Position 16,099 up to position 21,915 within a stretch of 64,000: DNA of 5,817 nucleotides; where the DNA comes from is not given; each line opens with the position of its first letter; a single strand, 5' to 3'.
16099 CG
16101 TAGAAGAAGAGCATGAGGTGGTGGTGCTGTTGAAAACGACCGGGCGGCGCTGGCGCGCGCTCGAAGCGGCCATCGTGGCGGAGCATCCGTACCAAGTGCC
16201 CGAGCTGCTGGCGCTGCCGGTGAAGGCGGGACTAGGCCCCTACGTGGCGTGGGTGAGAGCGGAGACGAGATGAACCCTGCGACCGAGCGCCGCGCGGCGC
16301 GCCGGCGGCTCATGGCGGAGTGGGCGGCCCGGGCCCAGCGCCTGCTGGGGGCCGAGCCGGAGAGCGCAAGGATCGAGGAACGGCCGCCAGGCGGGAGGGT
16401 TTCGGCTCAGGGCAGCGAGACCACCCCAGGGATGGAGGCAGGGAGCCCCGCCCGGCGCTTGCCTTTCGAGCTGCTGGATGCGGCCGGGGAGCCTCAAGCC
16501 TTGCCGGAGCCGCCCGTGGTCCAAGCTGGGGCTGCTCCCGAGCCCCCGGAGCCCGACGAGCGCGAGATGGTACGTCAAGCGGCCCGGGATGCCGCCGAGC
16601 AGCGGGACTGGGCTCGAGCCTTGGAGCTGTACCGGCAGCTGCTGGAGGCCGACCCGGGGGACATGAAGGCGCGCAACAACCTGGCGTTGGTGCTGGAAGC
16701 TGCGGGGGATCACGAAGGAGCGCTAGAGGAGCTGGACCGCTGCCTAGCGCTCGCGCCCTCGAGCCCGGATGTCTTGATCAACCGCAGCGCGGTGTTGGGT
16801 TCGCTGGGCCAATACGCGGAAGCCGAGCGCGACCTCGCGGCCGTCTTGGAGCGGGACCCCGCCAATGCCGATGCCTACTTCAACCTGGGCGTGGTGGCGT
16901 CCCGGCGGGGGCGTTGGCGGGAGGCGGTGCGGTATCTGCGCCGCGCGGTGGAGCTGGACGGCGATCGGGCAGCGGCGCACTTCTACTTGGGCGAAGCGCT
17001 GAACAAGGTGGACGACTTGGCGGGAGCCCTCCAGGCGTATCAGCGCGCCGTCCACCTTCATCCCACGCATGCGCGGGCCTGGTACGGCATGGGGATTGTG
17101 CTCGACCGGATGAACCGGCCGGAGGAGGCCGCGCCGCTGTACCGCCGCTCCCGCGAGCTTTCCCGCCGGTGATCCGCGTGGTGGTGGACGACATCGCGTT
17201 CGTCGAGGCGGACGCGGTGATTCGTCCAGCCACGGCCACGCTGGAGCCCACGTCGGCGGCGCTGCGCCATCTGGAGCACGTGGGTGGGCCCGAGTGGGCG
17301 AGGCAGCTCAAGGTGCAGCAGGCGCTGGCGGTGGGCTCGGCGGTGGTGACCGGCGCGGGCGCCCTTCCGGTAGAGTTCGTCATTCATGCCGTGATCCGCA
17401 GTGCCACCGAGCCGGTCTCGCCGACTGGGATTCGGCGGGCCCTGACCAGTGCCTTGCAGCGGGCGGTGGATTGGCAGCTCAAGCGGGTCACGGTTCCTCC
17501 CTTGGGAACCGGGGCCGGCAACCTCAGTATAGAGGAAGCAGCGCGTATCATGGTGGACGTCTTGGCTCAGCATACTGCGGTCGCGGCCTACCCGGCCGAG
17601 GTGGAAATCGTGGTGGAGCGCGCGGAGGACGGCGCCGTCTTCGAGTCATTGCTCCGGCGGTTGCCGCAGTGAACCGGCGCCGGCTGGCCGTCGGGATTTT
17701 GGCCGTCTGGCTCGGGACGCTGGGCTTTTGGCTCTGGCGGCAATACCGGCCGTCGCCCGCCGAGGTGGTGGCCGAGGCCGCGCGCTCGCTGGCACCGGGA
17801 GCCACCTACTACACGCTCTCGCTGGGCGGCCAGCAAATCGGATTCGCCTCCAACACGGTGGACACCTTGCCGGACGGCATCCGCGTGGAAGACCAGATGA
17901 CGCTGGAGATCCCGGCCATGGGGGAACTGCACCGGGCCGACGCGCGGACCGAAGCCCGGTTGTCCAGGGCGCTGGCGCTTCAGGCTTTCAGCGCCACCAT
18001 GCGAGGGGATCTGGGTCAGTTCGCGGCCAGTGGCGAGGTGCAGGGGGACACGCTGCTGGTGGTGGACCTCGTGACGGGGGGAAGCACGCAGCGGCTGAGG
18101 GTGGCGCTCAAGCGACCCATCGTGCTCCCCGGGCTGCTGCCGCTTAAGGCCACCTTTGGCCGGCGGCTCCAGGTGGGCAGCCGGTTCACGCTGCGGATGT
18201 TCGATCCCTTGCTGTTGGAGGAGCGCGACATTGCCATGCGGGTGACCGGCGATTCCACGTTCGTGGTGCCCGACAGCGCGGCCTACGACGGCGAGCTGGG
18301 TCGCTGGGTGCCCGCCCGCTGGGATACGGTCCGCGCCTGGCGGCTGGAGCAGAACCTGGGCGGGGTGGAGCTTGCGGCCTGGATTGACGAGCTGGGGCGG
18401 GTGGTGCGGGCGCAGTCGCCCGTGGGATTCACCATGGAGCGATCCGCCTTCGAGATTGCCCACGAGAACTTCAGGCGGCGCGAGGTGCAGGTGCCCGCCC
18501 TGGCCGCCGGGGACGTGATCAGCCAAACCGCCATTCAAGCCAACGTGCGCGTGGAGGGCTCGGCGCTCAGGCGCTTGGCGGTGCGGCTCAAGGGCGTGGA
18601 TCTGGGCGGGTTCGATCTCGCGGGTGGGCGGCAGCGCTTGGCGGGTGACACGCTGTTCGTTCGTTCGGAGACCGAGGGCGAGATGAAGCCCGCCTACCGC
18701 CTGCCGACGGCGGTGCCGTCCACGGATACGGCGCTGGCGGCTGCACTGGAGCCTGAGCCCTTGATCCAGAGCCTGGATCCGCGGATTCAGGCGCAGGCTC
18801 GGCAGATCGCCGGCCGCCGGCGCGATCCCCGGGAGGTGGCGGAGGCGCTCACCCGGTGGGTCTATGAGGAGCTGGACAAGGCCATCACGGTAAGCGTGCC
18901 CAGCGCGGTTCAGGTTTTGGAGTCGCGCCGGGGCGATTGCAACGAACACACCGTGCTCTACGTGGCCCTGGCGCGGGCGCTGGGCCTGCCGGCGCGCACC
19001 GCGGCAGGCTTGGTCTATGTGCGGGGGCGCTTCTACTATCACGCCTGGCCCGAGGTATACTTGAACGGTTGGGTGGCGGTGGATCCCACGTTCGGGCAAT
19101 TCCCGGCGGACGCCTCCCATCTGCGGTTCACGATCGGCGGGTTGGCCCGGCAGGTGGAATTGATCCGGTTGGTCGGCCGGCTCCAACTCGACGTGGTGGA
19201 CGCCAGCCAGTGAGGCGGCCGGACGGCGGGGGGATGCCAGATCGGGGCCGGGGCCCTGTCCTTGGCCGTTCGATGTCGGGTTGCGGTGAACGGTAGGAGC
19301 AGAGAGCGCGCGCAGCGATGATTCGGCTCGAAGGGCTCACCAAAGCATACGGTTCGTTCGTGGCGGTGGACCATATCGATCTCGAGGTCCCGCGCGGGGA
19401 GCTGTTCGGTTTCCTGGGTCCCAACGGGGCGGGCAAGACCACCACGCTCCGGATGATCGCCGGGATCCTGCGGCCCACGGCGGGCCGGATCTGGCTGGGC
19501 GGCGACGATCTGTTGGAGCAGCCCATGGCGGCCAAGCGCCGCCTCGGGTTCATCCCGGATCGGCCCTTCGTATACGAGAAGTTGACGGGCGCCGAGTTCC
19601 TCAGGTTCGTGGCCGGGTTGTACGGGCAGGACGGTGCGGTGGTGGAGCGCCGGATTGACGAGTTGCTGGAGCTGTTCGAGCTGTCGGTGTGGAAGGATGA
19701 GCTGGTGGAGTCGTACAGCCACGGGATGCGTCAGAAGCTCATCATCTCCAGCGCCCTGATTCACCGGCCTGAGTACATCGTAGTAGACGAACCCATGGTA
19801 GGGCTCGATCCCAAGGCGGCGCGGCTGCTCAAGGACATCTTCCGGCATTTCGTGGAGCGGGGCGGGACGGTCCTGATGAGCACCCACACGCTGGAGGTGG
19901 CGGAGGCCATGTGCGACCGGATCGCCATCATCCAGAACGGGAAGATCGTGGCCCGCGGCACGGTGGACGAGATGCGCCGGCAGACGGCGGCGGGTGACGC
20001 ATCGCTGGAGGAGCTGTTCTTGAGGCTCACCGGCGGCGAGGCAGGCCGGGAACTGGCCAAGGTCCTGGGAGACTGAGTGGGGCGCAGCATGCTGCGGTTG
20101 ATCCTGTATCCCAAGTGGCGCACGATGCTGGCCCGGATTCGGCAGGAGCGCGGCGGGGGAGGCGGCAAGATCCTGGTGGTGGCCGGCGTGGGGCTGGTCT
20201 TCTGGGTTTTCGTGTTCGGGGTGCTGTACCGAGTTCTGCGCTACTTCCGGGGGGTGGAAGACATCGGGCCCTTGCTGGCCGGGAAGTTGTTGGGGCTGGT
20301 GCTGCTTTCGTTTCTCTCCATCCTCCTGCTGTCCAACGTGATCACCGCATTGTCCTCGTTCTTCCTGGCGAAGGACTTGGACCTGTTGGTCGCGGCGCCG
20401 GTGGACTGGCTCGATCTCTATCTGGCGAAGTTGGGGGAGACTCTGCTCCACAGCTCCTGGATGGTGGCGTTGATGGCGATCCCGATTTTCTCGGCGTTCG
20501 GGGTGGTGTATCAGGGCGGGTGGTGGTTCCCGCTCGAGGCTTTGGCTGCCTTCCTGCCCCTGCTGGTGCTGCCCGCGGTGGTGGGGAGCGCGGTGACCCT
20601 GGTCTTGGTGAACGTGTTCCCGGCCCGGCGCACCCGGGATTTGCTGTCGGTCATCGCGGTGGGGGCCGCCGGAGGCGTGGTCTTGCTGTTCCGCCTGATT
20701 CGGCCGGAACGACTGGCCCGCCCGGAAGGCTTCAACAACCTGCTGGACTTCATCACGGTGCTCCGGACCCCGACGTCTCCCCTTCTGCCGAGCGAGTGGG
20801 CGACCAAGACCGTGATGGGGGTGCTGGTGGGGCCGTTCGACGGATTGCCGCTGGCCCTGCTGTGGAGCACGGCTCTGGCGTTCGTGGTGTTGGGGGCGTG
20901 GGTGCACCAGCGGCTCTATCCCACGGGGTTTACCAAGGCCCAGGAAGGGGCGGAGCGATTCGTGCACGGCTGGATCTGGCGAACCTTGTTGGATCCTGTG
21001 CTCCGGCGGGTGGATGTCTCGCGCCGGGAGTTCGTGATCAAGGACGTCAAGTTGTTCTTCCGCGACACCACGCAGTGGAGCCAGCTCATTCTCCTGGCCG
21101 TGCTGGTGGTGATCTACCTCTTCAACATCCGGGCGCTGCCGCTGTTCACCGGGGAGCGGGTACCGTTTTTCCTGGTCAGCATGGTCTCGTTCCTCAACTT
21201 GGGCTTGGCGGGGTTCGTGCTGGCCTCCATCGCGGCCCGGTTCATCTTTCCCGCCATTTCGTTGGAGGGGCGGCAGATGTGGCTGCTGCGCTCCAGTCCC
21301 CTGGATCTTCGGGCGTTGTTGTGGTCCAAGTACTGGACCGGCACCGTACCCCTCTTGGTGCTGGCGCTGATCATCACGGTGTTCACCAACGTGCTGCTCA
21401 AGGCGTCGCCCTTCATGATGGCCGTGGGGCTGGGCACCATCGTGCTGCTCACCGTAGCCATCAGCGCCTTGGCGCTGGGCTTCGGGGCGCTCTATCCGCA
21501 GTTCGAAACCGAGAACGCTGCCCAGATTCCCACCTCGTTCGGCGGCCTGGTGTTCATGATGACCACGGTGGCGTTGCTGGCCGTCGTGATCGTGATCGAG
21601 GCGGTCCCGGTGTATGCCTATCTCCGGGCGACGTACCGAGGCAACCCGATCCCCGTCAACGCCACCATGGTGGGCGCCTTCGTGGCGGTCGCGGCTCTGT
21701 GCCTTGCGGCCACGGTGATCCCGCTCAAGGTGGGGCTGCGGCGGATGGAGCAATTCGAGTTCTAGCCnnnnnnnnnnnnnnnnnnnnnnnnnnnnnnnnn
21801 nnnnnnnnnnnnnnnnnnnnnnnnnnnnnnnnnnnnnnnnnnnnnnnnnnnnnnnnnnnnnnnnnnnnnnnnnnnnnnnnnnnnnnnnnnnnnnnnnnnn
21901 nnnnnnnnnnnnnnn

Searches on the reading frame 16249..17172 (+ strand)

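Call 61: search_protein_families(library=pfam, proteins=[window:16249-17172:+], max_evalue=0.00001)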
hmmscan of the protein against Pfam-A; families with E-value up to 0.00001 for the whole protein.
window:16249-17172:+ (307 aa): 17 families
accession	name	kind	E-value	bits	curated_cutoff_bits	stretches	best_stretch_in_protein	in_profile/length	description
PF07719.23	TPR_2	-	9.4e-33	110.1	27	1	207-238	1-32/34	Tetratricopeptide repeat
PF13431.12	TPR_17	-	9.3e-32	107.1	24.4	0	199-227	5-33/34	Tetratricopeptide repeat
PF00515.34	TPR_1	-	2.3e-31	106.8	27.8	1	207-237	1-31/34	Tetratricopeptide repeat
PF13432.12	TPR_16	-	2e-27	95.7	32.7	4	111-173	3-65/65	Tetratricopeptide repeat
PF13414.12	TPR_11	-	5.1e-26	90.5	26.8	0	185-216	6-37/42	TPR repeat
PF14559.12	TPR_19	-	3.2e-24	85.5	25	2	116-175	2-61/68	Tetratricopeptide repeat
PF13428.12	TPR_14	-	1.6e-22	78.2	23.5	0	144-178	6-40/44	Tetratricopeptide repeat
PF13424.12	TPR_12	-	1.3e-20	73.8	30.1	2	175-236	5-74/77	Tetratricopeptide repeat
PF13181.12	TPR_8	-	2.6e-19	68.1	25.7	0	207-239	1-33/34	Tetratricopeptide repeat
PF13174.12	TPR_6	-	1.4e-17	63.5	26.3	0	208-235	1-28/33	Tetratricopeptide repeat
PF13371.12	TPR_9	-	1.9e-16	60.3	35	1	115-177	5-67/73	Tetratricopeptide repeat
PF13176.12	TPR_7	-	1.7e-14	53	27.9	0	209-240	1-32/36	Tetratricopeptide repeat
PF13374.12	TPR_10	-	8.6e-13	48.3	27.5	0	208-235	3-30/42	Tetratricopeptide repeat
PF23914.1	TPR_CcmH_CycH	-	2.5e-12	47.4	42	1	129-232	40-146/158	Cytochrome c-type biogenesis protein H TPR domain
PF12895.13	ANAPC3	-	2.2e-09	37.9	27.2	0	118-194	2-77/82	Anaphase-promoting complex, cyclosome, subunit 3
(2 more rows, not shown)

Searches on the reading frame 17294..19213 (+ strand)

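Call 61: search_protein_families(library=pfam, proteins=[window:17294-19213:+], max_evalue=0.00001)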
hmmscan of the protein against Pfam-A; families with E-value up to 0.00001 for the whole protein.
window:17294-19213:+ (639 aa): 1 family
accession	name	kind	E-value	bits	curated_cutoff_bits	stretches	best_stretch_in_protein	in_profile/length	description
PF01841.26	Transglut_core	-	2.3e-21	76.6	23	1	500-598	2-108/108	Transglutaminase-like superfamily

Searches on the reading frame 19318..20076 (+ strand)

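Call 61: search_protein_families(library=pfam, proteins=[window:19318-20076:+], max_evalue=0.00001)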
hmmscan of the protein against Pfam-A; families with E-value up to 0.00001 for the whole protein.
window:19318-20076:+ (252 aa): 2 families
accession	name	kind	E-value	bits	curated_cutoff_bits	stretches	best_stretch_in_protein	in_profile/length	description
PF00005.33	ABC_tran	-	1.1e-26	94.5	25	1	18-160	2-136/137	ABC transporter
PF13304.12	AAA_21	-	7.1e-11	43.1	27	1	130-191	235-299/304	AAA domain, putative AbiEii toxin, Type IV TA system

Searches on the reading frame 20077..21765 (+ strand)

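Call 61: search_protein_families(library=pfam, proteins=[window:20077-21765:+], max_evalue=0.00001)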
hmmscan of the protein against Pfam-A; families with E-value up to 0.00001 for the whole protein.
window:20077-21765:+ (562 aa): 1 family
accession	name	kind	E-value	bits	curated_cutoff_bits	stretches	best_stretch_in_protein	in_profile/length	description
PF16949.11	ABC_tran_2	-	7.8e-110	368.7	25.7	1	32-562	10-542/542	Putative ATP-binding cassette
